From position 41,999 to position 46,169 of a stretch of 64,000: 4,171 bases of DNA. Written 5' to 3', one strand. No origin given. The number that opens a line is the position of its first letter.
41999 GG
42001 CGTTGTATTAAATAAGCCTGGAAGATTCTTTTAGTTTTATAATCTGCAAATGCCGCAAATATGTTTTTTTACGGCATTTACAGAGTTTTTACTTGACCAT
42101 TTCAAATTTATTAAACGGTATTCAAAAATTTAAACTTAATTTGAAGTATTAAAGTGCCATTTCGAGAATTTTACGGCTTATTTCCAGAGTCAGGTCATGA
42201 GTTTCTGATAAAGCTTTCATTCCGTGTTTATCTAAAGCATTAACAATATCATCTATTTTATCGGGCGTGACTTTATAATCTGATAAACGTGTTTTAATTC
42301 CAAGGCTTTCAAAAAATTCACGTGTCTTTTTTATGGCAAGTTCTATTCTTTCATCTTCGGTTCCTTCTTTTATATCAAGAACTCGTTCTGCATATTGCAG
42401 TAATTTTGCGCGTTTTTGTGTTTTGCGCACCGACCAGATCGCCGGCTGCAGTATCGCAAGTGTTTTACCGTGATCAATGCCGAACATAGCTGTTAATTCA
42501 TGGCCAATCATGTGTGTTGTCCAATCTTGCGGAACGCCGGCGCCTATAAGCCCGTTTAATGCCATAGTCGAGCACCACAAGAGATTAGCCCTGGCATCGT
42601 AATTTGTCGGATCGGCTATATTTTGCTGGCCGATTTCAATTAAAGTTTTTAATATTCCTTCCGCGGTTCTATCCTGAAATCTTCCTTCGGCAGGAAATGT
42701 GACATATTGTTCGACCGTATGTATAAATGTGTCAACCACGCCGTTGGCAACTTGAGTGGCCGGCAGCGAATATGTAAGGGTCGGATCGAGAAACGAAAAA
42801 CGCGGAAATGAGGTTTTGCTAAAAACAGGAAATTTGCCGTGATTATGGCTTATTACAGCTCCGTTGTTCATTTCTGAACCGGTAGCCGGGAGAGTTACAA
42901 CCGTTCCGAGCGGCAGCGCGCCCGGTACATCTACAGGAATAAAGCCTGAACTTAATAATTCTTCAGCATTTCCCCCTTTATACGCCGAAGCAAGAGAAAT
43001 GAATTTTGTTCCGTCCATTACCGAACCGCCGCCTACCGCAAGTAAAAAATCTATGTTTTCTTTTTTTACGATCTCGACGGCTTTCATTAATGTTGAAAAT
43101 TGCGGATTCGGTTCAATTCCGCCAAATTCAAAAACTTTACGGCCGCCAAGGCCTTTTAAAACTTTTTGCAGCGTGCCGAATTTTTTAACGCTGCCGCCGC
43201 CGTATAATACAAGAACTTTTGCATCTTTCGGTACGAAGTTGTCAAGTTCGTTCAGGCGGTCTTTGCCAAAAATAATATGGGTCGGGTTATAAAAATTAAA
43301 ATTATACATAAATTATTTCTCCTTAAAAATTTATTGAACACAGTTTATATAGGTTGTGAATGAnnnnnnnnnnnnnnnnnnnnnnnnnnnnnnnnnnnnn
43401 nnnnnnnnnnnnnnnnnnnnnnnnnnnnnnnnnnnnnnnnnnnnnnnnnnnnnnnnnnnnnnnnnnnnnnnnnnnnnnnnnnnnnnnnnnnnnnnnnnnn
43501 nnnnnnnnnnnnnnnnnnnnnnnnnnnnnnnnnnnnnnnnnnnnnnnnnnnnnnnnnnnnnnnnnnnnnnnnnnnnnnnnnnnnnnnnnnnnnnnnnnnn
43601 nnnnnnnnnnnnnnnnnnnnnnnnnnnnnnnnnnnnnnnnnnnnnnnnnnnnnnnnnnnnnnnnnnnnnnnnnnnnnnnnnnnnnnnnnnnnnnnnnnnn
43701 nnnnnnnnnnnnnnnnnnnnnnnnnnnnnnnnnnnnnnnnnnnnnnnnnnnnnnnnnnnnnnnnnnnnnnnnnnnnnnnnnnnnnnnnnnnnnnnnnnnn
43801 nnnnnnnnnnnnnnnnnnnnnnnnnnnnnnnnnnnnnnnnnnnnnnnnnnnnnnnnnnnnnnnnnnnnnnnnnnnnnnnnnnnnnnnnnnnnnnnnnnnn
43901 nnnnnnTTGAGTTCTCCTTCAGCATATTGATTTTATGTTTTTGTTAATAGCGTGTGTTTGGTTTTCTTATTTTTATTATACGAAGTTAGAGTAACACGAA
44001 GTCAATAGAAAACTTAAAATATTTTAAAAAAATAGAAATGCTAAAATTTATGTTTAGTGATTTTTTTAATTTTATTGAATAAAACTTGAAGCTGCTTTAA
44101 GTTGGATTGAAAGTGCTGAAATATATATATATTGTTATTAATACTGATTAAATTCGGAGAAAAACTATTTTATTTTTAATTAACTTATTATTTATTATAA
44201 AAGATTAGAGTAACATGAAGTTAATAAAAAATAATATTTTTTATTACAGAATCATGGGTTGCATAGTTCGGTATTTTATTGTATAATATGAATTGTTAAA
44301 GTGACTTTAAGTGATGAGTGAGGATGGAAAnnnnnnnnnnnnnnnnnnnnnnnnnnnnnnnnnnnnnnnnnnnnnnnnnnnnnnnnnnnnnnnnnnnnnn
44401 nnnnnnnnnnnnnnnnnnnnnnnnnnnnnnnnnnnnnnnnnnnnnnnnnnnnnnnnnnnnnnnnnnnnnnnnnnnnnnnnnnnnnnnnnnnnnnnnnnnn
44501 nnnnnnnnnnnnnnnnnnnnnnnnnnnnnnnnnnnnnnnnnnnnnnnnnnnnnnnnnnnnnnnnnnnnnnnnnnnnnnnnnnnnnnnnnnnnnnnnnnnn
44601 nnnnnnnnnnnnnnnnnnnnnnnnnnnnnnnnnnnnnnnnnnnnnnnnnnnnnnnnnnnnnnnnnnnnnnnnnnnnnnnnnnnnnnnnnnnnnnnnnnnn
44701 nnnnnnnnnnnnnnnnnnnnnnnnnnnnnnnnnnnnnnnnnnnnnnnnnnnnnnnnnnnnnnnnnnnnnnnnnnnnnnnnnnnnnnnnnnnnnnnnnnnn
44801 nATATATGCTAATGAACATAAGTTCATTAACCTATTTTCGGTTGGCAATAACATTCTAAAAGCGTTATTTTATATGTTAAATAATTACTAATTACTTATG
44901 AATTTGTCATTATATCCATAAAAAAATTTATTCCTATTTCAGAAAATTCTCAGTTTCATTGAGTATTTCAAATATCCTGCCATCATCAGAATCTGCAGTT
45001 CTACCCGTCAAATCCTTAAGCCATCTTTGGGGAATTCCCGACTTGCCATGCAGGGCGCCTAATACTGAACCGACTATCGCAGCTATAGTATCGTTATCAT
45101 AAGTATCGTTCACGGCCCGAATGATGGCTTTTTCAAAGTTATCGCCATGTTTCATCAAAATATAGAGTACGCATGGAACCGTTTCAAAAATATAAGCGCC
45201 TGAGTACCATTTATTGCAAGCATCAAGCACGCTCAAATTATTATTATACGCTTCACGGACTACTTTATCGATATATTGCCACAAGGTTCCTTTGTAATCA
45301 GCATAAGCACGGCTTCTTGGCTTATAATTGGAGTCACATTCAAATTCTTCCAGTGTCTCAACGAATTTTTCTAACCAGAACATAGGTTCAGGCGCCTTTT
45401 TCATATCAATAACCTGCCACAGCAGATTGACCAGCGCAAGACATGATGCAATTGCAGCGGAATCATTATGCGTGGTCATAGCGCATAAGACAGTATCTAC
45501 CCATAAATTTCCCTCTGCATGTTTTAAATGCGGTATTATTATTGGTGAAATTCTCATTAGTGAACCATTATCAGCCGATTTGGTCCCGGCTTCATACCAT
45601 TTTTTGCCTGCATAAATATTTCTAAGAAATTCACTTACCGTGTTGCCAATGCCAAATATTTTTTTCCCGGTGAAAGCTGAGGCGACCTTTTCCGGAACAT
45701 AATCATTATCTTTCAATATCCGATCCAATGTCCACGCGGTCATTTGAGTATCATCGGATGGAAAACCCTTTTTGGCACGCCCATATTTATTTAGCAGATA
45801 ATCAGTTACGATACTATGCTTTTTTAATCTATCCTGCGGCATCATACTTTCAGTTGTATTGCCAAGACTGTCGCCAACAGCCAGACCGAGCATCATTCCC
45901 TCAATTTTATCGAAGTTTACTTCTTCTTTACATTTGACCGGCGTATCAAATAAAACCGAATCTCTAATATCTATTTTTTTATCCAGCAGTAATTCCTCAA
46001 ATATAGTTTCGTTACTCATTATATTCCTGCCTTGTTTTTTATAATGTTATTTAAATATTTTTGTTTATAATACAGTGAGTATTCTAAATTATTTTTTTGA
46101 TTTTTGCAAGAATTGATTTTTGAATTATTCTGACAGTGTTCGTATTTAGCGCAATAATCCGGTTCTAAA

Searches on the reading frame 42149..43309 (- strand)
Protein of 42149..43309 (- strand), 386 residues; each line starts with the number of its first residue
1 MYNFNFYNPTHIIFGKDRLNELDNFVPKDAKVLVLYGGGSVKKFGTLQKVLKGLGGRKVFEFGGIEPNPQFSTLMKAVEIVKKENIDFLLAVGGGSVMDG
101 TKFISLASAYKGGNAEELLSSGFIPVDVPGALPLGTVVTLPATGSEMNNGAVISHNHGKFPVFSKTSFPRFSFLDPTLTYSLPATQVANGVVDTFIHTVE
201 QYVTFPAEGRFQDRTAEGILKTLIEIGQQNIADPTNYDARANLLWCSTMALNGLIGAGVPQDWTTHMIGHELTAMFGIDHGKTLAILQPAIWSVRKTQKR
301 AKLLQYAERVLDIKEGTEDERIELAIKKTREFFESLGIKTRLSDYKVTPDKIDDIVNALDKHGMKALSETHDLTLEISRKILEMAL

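Call 78: search_protein_families(library=pfam, proteins=[window:42149-43309:-], max_evalue=0.00001)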
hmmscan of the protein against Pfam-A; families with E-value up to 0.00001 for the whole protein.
window:42149-43309:- (386 aa): 3 families
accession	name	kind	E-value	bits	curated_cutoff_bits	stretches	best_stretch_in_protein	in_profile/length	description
PF00465.25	Fe-ADH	-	1.6e-37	129.1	31.3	1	9-176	1-168/168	Iron-containing alcohol dehydrogenase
PF25137.1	ADH_Fe_C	-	4.6e-28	98.7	27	1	188-357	2-166/194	Fe-containing alcohol dehydrogenase family, C-terminal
PF13685.12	Fe-ADH_2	-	8.9e-06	26.2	28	0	31-106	21-95/149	Iron-containing alcohol dehydrogenase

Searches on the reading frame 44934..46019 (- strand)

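Call 78: search_protein_families(library=pfam, proteins=[window:44934-46019:-], max_evalue=0.00001)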
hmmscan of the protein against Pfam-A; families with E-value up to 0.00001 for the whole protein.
window:44934-46019:- (361 aa): 1 family
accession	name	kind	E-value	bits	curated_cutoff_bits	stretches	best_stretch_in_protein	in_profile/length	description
PF03747.19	ADP_ribosyl_GH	-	1.6e-56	192.5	26.2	1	41-332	1-287/287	ADP-ribosylglycohydrolase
